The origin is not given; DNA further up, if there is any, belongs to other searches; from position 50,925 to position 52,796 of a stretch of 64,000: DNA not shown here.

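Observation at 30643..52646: Slam-like translocon with two ~150-kDa repeat-bearing TbpB-fold lipoproteins: candidate new class of Slam-dependent surface lipoproteins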

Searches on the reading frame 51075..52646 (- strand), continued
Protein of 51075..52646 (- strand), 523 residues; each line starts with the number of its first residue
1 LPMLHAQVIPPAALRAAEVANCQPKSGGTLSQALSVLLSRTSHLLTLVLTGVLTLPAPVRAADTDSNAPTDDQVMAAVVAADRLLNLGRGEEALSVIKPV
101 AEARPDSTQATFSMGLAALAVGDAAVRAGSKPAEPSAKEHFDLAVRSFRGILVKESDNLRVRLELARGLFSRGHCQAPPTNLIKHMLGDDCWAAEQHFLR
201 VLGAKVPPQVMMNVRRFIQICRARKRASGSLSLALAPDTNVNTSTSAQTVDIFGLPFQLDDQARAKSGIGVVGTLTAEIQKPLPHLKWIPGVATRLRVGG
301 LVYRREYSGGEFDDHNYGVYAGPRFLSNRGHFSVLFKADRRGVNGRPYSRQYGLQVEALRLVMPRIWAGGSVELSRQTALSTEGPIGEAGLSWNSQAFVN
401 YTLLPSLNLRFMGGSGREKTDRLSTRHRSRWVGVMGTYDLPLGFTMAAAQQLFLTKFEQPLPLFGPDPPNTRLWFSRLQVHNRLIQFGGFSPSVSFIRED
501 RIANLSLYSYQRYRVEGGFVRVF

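Call 50: find_encoding_contigs(protein=P0157, flank=10000, max_places=3)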
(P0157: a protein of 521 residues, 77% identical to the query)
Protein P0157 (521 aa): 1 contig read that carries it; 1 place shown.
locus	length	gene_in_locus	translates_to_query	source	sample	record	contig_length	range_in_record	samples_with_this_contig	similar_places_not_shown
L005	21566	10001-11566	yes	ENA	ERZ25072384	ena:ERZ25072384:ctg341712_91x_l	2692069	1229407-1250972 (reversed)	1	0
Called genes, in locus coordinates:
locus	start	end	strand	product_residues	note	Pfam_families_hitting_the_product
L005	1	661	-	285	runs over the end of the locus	PF06283:ThuA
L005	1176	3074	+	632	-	PF07995:GSDH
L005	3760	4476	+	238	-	-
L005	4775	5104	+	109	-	PF03551:PadR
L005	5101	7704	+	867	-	PF12704:MacB_PCD, PF02687:FtsX, PF12704:MacB_PCD, PF02687:FtsX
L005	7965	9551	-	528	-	PF04734:Ceramidase_alk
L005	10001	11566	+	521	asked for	PF13432:TPR_16 (faint), PF04575:SlipAM (weak)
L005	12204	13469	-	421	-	PF13304:AAA_21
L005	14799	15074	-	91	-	-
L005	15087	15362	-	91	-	PF05015:HigB-like_toxin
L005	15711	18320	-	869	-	-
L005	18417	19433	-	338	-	PF25183:OMP_b-brl_4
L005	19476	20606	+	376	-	PF01609:DDE_Tnp_1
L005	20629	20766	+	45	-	-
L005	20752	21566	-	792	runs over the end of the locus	PF13620:CarboxypepD_reg, PF13715:CarbopepD_reg_2 (weak), PF25183:OMP_b-brl_4, PF00593:TonB_dep_Rec_b-barrel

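Call 51: find_encoding_contigs(protein=P0220, flank=10000, max_places=3)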
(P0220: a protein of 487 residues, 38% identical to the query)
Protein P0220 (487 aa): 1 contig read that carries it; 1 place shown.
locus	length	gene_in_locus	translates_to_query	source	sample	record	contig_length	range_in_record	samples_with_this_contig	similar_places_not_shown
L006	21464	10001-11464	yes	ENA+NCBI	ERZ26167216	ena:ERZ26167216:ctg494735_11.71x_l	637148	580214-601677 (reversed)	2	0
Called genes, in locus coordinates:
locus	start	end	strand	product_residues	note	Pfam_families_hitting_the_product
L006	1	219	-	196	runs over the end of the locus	PF04748:Polysacc_deac_2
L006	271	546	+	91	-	PF00665:rve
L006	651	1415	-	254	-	PF01695:IstB_IS21, PF00308:Bac_DnaA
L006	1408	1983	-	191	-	PF22483:Mu-transpos_C_2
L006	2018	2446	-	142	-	PF00665:rve (weak)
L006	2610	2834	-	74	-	PF01609:DDE_Tnp_1 (weak)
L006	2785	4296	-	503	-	PF05598:DUF772, PF01609:DDE_Tnp_1 (faint)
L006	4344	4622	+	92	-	-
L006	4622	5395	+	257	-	-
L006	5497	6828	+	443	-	-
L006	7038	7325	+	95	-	-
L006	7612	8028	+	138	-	-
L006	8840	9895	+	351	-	-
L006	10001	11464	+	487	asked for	PF14559:TPR_19 (faint), PF13414:TPR_11 (faint), PF13428:TPR_14 (faint), PF04575:SlipAM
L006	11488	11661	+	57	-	-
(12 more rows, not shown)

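Call 62: search_protein_families(library=ncbifam, proteins=[L001:4993-7596:+, L001:10004-11569:+, P0200, P0220, P0235], max_evalue=0.001)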
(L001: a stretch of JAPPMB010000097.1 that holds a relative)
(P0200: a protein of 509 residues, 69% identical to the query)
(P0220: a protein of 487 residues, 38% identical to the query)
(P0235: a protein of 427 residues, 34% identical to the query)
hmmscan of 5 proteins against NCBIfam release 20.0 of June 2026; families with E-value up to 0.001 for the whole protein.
L001:4993-7596:+ (867 aa): 4 families
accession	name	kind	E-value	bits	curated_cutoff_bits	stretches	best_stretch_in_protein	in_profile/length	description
TIGR03434.1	ADOP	subfamily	1.7e-166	555.7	622.3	1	82-865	1-800/803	ADOP family duplicated permease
NF007826.0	PRK10535.1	equivalog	1e-19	70.3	966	1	194-468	372-645/648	macrolide ABC transporter ATP-binding protein/permease MacB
NF038403.1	perm_prefix_1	domain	3e-12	46.2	30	1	13-71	1-59/59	permease prefix domain 1-containing protein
NF038346.1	FtsX_actino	exception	2.7e-06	27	250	1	319-452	164-293/308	permease-like cell division protein FtsX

L001:10004-11569:+ (521 aa): 0 families

P0200 (509 aa): 0 families

P0220 (487 aa): 1 family
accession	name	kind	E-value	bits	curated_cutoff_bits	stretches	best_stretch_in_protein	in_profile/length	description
TIGR02917.1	PEP_TPR_lipo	equivalog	1.3e-06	26.6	312.2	1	19-79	12-65/899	XrtA/PEP-CTERM system TPR-repeat protein PrsT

P0235 (427 aa): 2 families
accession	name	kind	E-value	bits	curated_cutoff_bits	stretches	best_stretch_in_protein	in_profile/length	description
TIGR02917.1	PEP_TPR_lipo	equivalog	0.00092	17.2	312.2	0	22-111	160-249/899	XrtA/PEP-CTERM system TPR-repeat protein PrsT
NF033920.0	C39_PA2778_fam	equivalog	0.00098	18.6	150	0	9-117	144-252/255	PA2778 family cysteine peptidase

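Call 65: find_encoding_contigs(protein=P0151, flank=10000, max_places=3)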
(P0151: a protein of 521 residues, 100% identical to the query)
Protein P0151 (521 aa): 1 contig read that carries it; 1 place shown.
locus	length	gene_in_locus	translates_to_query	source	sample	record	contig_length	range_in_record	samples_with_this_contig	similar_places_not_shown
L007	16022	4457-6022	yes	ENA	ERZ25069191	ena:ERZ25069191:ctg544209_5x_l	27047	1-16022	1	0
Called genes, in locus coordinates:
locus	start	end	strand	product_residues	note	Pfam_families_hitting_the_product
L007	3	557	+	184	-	?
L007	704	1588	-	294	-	-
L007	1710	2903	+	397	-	PF14319:Zn_Tnp_IS91, PF04986:Y2_Tnp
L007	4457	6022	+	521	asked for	PF04575:SlipAM (faint)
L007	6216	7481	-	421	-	PF13542:HTH_Tnp_ISL3 (weak), PF01610:DDE_Tnp_ISL3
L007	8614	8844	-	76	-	-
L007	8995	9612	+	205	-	PF14236:DruA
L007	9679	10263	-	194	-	-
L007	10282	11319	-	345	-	PF12728:HTH_17 (weak)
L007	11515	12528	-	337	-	PF02899:Phage_int_SAM_1, PF13495:Phage_int_SAM_4 (faint), PF00589:Phage_integrase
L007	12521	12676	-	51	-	-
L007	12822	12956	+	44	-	-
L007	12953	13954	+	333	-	PF02899:Phage_int_SAM_1, PF00589:Phage_integrase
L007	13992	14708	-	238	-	PF13495:Phage_int_SAM_4, PF00589:Phage_integrase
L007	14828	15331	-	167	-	PF00239:Resolvase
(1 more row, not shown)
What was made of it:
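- An identical Slam protein sits on another contig with different neighbours (call 65). The contig comes from a long-read-style metagenome assembly (record names in calls 50, 65).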

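Call 66: find_encoding_contigs(protein=P0213, flank=10000, max_places=3)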
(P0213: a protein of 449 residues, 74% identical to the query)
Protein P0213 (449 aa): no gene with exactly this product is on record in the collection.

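Call 67: find_encoding_contigs(protein=P0164, flank=10000, max_places=2)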
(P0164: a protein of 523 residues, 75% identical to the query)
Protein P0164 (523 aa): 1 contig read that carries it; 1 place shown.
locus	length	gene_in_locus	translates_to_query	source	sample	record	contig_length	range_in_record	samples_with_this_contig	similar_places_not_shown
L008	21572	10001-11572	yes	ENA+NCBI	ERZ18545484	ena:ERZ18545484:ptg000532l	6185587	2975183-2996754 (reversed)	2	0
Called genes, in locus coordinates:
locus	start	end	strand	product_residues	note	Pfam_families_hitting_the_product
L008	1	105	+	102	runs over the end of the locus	-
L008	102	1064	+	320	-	-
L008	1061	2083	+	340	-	-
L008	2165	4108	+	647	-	PF12696:TraG-D_C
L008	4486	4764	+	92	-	-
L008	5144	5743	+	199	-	PF24738:DUF7689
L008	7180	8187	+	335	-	PF00437:T2SSE, PF27713:UCP018868 (weak), PF13191:AAA_16 (weak)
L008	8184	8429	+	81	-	-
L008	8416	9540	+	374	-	PF08401:ArdcN, PF18818:MPTase-PolyVal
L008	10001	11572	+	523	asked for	PF13432:TPR_16 (faint), PF04575:SlipAM (weak)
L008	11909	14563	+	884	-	PF25183:OMP_b-brl_4, PF00593:TonB_dep_Rec_b-barrel (weak), PF25183:OMP_b-brl_4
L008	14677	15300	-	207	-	PF11306:DUF3108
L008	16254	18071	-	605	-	PF00171:Aldedh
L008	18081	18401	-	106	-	PF00936:BMC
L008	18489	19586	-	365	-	PF10282:Lactonase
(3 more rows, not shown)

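Call 68: find_encoding_contigs(protein=P0172, flank=10000, max_places=2)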
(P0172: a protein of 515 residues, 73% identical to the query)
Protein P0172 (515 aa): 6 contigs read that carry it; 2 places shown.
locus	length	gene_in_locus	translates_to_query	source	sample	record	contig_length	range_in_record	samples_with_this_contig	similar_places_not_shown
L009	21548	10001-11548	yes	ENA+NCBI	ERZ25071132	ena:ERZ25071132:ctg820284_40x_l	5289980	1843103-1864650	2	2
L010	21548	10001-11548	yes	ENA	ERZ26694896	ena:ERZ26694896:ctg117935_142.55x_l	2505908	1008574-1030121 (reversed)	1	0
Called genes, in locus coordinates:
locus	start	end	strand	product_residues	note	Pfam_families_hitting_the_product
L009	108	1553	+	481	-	PF00884:Sulfatase, PF01663:Phosphodiest, PF16347:SGSH_C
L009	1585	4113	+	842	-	PF07635:PSCyt1, PF07583:PSCyt2, PF07587:PSD1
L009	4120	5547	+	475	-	PF07394:DUF1501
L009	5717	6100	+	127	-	PF07366:SnoaL, PF12680:SnoaL_2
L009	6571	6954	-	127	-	-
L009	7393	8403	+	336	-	PF00437:T2SSE, PF27713:UCP018868 (weak), PF13191:AAA_16 (weak)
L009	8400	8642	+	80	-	-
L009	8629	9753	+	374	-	PF08401:ArdcN, PF18818:MPTase-PolyVal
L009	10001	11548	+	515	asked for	PF04575:SlipAM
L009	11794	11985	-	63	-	-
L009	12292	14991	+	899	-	PF25183:OMP_b-brl_4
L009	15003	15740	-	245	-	PF11306:DUF3108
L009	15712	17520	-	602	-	PF00171:Aldedh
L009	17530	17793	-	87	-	PF00936:BMC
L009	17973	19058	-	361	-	PF10282:Lactonase, PF07433:DUF1513 (faint), PF02239:Cytochrom_D1 (faint)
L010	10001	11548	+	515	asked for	PF04575:SlipAM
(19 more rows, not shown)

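Call 69: find_encoding_contigs(protein=P0179, flank=10000, max_places=2)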
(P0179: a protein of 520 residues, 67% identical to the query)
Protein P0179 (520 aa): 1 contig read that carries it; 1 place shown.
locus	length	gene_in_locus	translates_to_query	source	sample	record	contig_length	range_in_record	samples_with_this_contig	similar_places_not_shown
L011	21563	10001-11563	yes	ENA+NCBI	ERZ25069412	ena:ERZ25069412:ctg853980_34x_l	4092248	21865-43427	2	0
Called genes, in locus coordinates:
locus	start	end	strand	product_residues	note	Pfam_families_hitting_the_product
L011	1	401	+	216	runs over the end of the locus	PF04335:VirB8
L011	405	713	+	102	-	-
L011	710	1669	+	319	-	-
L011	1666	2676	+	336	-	-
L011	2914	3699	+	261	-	PF05685:Uma2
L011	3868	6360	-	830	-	PF01400:Astacin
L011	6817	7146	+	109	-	-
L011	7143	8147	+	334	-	PF00437:T2SSE, PF27713:UCP018868 (weak)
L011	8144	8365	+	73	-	-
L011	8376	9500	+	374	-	PF08401:ArdcN, PF18818:MPTase-PolyVal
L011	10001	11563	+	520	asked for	PF13432:TPR_16 (faint), PF04575:SlipAM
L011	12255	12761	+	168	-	-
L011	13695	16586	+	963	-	PF07627:PSCyt3 (weak)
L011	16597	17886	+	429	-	PF07394:DUF1501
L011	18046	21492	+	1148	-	PF25021:TEN_NHL (weak), PF01436:NHL (weak), PF01436:NHL (weak), PF24684:Vgb_lyase (weak), PF25021:TEN_NHL, PF01436:NHL, PF25021:TEN_NHL, PF25021:TEN_NHL, +6 more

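Call 83: search_solved_structures(query=A3, max_evalue=1, show_alignments=1)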
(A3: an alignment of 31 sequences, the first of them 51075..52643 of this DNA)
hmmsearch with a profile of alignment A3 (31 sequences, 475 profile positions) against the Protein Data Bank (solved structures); distinct sequences matched with E-value up to 1: 66 (the best 60 are shown).
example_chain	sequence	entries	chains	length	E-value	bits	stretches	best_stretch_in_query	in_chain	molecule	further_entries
9qhb_A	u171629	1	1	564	9.8e-21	77.1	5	43-147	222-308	Engineered tetratricopeptide repeat protein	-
8bu0_A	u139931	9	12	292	8.5e-15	57.5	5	43-144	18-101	Consensus tetratricopeptide repeat protein | Crystal structure of an 8-repeat consensus TPR superhelix with Zinc. | Monomer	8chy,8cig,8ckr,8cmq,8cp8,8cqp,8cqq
9qhc_A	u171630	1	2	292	2.3e-10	42.9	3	44-151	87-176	Engineered tetratricopeptide repeat protein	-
8sxe_C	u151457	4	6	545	3.3e-07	32.5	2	32-118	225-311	TPR repeat-containing protein PA4667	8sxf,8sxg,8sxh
7rqf_A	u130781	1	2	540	8.2e-07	31.2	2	33-118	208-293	TPR repeat-containing protein PA4667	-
2fo7_A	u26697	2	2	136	1.3e-06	30.5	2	44-151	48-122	SYNTHETIC CONSENSUS TPR PROTEIN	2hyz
8ch0_A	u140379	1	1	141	1.8e-06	30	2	44-130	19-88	Consensus tetratricopeptide repeat protein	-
6c6k_A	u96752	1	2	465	1.1e-05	27.5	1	43-142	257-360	Interferon-induced protein with tetratricopeptide repeats 1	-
5udi_A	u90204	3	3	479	1.1e-05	27.4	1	43-142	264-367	Interferon-induced protein with tetratricopeptide repeats 1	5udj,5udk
5w5h_A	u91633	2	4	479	1.1e-05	27.4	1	43-142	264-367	Interferon-induced protein with tetratricopeptide repeats 1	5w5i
5udl_A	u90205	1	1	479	1.1e-05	27.4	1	43-142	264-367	Interferon-induced protein with tetratricopeptide repeats 1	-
1na0_A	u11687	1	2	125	1.7e-05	26.9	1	43-150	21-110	designed protein CTPR3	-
6v8e_A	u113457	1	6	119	2e-05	26.6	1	97-149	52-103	Designed protein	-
6vfj_B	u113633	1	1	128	5.9e-05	25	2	98-150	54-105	I53_dn5B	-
6vfi_B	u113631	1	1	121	6e-05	25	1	98-155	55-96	O43_dn18B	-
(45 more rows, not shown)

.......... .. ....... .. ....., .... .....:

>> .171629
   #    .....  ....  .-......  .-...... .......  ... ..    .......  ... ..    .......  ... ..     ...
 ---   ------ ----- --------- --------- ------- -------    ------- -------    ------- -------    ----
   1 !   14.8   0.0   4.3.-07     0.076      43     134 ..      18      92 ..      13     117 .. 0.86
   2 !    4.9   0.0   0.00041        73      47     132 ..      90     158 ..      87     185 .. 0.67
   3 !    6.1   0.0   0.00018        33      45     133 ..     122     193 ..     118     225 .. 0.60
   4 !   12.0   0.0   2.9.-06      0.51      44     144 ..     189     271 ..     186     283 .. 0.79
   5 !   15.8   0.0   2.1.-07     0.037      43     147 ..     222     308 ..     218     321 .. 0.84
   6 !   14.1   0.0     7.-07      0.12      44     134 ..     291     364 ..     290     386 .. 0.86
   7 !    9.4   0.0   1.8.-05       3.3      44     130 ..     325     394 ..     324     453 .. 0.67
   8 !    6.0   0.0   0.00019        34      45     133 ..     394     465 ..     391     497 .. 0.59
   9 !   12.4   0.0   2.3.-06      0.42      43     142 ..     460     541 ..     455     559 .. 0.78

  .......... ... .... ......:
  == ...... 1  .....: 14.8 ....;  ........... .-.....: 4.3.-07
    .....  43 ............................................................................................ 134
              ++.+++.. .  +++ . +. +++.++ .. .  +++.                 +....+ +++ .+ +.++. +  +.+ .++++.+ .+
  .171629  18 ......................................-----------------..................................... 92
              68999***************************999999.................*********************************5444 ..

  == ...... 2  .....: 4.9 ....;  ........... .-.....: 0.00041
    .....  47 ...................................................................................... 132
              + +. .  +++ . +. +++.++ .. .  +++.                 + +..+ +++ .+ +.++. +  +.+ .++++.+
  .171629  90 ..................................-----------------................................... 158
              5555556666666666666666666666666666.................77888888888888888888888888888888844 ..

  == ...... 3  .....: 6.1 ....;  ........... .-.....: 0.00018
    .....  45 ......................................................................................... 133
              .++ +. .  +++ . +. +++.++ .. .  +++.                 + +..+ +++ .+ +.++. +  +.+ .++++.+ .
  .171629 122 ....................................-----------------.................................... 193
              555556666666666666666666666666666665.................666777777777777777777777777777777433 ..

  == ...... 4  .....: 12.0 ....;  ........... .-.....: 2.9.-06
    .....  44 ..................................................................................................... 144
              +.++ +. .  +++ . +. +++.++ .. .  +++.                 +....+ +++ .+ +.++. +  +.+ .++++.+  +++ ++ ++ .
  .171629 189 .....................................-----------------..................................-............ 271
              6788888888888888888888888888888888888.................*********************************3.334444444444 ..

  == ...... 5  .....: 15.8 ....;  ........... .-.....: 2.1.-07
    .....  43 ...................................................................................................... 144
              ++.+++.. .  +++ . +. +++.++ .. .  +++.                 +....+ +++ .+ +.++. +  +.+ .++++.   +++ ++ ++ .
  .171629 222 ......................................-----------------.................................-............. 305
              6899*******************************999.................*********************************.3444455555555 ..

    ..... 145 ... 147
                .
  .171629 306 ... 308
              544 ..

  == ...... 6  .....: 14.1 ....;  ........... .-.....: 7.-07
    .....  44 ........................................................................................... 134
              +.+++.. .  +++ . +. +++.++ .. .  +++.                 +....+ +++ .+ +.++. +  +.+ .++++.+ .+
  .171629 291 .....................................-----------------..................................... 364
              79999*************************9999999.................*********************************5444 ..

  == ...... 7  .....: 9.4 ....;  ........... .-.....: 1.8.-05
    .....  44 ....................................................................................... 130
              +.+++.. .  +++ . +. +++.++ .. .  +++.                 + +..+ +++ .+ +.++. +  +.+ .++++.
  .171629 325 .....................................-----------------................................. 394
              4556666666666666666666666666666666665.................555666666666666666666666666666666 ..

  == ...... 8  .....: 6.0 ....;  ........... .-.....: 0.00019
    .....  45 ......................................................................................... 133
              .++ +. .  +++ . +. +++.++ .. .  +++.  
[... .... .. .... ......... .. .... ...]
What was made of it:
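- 51957..52445 (-): Periplasmic N-terminal TPR-like helical domain of the Slam, about residues 68-230. The family profile hits TPR structures at E 1e-20, call 83.
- The N-terminal profile hits TPR structures (call 83).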
